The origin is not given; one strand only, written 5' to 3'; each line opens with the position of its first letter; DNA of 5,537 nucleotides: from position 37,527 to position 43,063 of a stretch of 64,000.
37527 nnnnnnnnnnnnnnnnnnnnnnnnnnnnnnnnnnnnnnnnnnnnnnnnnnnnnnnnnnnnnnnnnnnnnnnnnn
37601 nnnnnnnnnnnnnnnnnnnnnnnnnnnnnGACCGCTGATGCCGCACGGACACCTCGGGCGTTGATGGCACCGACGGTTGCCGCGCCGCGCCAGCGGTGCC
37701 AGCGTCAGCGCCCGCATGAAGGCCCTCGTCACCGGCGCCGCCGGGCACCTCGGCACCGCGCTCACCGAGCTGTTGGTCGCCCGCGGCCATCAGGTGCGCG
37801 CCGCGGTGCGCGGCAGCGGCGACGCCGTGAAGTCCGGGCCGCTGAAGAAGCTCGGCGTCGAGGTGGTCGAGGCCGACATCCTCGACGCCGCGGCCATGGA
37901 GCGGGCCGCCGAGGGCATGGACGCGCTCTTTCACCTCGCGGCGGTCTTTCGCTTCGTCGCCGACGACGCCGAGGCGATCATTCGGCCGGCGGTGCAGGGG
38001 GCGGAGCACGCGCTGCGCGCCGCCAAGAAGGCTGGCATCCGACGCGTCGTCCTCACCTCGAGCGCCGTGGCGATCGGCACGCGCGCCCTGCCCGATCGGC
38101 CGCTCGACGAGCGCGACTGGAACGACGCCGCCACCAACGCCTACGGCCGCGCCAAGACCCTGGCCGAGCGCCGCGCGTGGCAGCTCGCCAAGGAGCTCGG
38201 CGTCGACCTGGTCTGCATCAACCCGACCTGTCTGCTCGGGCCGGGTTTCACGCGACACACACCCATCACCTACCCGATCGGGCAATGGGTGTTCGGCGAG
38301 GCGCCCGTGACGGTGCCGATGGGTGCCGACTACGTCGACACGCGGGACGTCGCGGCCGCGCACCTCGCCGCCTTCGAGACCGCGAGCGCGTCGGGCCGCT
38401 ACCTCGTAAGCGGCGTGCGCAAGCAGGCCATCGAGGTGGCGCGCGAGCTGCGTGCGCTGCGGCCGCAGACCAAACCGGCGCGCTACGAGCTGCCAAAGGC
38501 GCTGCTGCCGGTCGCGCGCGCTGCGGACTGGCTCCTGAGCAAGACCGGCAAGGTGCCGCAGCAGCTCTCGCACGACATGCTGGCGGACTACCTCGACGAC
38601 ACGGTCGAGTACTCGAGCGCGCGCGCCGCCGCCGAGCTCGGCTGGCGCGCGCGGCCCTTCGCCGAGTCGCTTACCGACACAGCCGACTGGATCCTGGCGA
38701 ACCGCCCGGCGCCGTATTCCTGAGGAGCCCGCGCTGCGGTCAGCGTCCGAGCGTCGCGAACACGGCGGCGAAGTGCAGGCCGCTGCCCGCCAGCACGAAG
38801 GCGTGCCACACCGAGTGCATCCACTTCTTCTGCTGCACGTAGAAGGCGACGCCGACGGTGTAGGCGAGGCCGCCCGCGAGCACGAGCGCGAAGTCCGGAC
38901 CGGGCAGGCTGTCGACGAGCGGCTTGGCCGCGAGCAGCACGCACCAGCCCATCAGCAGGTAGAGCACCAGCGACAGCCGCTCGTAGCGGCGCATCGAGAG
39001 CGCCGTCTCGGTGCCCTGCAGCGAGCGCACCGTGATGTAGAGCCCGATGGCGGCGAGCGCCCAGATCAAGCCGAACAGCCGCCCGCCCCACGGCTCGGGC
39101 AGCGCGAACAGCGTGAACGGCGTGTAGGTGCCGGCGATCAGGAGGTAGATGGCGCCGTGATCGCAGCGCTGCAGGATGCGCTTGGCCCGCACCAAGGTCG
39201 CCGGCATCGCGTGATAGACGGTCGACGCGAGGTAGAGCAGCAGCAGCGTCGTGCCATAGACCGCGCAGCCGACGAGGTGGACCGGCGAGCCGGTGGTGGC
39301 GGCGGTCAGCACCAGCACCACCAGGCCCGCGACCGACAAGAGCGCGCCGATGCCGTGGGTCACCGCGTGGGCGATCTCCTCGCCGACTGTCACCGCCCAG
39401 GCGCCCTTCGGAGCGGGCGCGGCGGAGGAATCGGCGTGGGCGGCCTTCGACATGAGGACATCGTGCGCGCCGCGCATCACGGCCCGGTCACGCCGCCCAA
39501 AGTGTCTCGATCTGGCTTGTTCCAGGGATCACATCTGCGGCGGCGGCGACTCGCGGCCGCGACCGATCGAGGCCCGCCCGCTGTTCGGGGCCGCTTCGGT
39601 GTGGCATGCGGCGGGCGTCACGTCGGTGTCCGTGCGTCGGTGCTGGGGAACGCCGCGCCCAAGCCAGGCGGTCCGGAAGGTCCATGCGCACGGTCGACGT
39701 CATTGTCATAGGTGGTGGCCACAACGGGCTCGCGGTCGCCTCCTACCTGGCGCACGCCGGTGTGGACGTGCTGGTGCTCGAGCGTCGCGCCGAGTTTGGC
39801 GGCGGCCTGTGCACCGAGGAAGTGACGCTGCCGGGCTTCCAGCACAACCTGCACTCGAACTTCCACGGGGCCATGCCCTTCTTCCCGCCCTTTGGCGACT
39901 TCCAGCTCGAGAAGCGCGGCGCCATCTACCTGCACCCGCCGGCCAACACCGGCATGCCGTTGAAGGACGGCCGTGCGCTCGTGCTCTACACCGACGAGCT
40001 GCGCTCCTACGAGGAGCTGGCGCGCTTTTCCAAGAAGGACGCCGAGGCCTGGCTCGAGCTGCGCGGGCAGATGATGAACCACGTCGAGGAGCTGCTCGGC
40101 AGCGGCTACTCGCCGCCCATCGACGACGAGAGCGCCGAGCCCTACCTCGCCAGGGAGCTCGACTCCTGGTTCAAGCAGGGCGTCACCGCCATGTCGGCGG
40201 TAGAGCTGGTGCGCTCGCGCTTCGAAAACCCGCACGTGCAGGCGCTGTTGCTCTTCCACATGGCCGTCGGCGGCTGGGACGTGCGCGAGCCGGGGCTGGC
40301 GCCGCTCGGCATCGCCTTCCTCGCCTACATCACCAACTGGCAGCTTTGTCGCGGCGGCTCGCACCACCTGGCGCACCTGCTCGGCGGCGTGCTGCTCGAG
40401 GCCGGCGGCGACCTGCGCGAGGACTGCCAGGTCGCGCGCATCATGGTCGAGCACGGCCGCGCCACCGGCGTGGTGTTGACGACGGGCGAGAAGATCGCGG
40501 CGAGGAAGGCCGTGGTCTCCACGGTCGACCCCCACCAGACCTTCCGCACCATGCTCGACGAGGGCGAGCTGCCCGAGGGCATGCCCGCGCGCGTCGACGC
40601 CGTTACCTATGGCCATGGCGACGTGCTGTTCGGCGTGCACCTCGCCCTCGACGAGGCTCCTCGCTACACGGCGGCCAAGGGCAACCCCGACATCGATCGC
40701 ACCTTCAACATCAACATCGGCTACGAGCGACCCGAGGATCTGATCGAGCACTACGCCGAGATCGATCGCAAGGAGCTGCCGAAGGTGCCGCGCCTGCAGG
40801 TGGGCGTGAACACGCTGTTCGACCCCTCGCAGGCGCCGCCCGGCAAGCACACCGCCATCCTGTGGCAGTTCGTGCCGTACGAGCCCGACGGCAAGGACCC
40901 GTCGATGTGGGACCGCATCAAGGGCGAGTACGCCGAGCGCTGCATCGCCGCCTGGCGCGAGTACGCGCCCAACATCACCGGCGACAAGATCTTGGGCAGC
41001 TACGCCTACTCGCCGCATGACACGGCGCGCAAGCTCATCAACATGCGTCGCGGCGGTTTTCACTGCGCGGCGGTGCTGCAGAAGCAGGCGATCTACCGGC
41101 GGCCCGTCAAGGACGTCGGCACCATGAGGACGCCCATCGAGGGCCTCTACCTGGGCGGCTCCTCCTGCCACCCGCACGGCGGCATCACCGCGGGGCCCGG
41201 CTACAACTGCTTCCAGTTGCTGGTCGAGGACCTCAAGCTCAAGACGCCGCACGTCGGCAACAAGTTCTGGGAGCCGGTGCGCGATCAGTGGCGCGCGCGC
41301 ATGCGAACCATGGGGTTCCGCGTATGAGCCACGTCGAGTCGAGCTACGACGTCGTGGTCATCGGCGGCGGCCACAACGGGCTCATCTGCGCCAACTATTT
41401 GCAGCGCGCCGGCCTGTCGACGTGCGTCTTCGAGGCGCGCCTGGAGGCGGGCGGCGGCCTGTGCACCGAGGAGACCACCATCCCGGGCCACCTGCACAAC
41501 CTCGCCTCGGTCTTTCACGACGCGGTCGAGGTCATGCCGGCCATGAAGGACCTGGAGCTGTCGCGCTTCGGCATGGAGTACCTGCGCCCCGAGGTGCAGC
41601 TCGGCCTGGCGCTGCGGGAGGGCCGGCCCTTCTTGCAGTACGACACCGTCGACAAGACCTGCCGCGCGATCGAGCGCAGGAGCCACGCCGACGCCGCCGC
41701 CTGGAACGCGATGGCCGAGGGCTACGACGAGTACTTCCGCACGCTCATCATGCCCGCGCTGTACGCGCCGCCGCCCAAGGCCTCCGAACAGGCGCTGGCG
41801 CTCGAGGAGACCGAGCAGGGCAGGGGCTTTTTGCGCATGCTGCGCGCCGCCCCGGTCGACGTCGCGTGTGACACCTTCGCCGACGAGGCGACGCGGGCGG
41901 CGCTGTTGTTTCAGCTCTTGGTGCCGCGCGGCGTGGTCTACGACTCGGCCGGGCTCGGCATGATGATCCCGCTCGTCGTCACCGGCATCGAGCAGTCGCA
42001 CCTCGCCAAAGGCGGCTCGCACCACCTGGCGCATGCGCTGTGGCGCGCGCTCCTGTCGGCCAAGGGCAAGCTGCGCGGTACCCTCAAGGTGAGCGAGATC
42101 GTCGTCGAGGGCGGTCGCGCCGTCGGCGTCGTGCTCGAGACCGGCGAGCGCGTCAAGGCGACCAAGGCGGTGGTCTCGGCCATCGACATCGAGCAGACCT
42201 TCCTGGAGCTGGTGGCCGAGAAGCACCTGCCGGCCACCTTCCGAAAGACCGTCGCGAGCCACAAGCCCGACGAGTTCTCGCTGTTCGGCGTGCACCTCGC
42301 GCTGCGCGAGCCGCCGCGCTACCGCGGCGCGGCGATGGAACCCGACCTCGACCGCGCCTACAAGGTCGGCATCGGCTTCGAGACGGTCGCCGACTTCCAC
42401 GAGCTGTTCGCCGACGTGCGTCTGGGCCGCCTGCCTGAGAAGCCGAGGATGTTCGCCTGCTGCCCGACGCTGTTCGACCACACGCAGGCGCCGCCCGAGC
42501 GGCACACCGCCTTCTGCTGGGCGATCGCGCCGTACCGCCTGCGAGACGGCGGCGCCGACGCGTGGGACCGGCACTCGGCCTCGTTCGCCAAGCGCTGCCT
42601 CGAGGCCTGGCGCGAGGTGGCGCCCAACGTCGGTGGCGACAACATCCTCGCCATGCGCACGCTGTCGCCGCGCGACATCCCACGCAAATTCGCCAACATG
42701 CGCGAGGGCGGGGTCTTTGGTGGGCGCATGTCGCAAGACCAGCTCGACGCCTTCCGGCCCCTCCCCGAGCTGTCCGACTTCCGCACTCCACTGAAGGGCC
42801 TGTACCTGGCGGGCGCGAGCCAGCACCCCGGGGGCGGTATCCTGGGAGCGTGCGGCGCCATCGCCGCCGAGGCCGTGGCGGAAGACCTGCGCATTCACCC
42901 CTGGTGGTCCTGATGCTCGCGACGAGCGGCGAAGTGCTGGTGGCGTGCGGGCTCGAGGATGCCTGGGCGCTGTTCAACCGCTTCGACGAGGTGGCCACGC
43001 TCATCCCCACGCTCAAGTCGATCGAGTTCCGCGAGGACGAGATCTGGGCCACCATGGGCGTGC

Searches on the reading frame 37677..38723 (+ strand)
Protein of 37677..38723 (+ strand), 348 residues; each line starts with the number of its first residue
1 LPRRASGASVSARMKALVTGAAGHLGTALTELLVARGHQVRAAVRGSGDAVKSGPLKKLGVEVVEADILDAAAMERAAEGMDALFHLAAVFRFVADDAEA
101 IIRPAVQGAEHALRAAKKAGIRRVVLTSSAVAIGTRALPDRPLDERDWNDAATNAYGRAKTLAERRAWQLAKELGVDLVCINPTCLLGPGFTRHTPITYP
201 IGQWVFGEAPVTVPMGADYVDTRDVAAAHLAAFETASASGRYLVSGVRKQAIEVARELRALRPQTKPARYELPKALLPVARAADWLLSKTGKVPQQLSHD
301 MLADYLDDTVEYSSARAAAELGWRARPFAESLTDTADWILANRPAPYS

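Call 79: search_protein_families(library=pfam, proteins=[window:37677-38723:+], max_evalue=0.0001)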
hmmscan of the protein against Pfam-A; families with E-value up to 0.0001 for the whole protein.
window:37677-38723:+ (348 aa): 9 families
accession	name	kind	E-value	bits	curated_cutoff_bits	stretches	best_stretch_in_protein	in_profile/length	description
PF01370.27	Epimerase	-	1.6e-27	96.9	20.9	1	16-238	1-230/240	NAD dependent epimerase/dehydratase family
PF13460.12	NAD_binding_10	-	1.3e-18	68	27.2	1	20-186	1-146/184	NAD(P)H-binding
PF01073.25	3Beta_HSD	-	2.4e-18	66.6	22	1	17-196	1-191/280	3-beta hydroxysteroid dehydrogenase/isomerase family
PF05368.20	NmrA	-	5.8e-14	52.8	27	1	16-128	5-106/298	NmrA-like family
PF07993.18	NAD_binding_4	-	1.6e-11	44.3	20.1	1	18-188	1-209/258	Male sterility protein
PF16363.11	GDP_Man_Dehyd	-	2.5e-11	44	27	1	17-179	1-176/332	GDP-mannose 4,6 dehydratase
PF04321.23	RmlD_sub_bind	-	4.8e-07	29.6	27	1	14-166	1-135/287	RmlD substrate binding domain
PF08659.16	KR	-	2.9e-05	24.5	22.6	0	17-133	4-140/180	KR domain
PF02719.21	Polysacc_synt_2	-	3.6e-05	23.5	20.2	0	17-133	2-132/293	Polysaccharide biosynthesis protein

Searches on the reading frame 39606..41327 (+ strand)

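Call 79: search_protein_families(library=pfam, proteins=[window:39606-41327:+], max_evalue=0.0001)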
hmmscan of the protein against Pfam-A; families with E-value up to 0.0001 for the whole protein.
window:39606-41327:+ (573 aa): 10 families
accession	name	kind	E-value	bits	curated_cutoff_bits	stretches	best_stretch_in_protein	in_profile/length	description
PF01593.30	Amino_oxidase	-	5.1e-15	56.1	19.8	1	41-524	3-423/443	Flavin containing amine oxidoreductase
PF01266.30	DAO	-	4.9e-11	43.2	27.9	1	31-66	1-36/353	FAD dependent oxidoreductase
PF13450.12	NAD_binding_8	-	9.5e-10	39.1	21.9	1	34-84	1-49/68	NAD(P)-binding Rossmann-like domain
PF00890.30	FAD_binding_2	-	2.8e-07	30.5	20.4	0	31-66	1-36/414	FAD binding domain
PF01946.23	Thi4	-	6.3e-07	29.3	26.2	1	29-68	17-57/235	Thi4 family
PF01494.25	FAD_binding_3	-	5.2e-06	26.4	22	1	30-63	2-35/349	FAD binding domain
PF07992.20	Pyr_redox_2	-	7.5e-06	26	26.1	1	31-81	2-52/291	Pyridine nucleotide-disulphide oxidoreductase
PF01134.28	GIDA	-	9.3e-06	25.4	22.1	0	31-70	1-41/391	Glucose inhibited division protein A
PF12831.13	FAD_oxidored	-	3e-05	23.9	27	1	31-75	1-44/416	FAD dependent oxidoreductase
PF00070.33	Pyr_redox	-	7.3e-05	23.6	22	0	32-65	2-35/82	Pyridine nucleotide-disulphide oxidoreductase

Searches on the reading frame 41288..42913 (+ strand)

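Call 79: search_protein_families(library=pfam, proteins=[window:41288-42913:+], max_evalue=0.0001)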
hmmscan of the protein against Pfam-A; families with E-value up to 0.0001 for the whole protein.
window:41288-42913:+ (541 aa): 6 families
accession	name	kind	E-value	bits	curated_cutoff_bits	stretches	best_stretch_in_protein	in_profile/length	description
PF01593.30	Amino_oxidase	-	3.7e-13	50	19.8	1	31-521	3-431/443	Flavin containing amine oxidoreductase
PF01266.30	DAO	-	1.8e-10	41.4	27.9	1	21-56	1-36/353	FAD dependent oxidoreductase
PF00890.30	FAD_binding_2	-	1.7e-08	34.5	20.4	1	21-306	1-205/414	FAD binding domain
PF13450.12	NAD_binding_8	-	1.7e-07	31.8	21.9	1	24-74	1-49/68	NAD(P)-binding Rossmann-like domain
PF01946.23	Thi4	-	6.5e-07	29.3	26.2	1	20-58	18-57/235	Thi4 family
PF07992.20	Pyr_redox_2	-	2.1e-05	24.5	26.1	1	20-87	1-57/291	Pyridine nucleotide-disulphide oxidoreductase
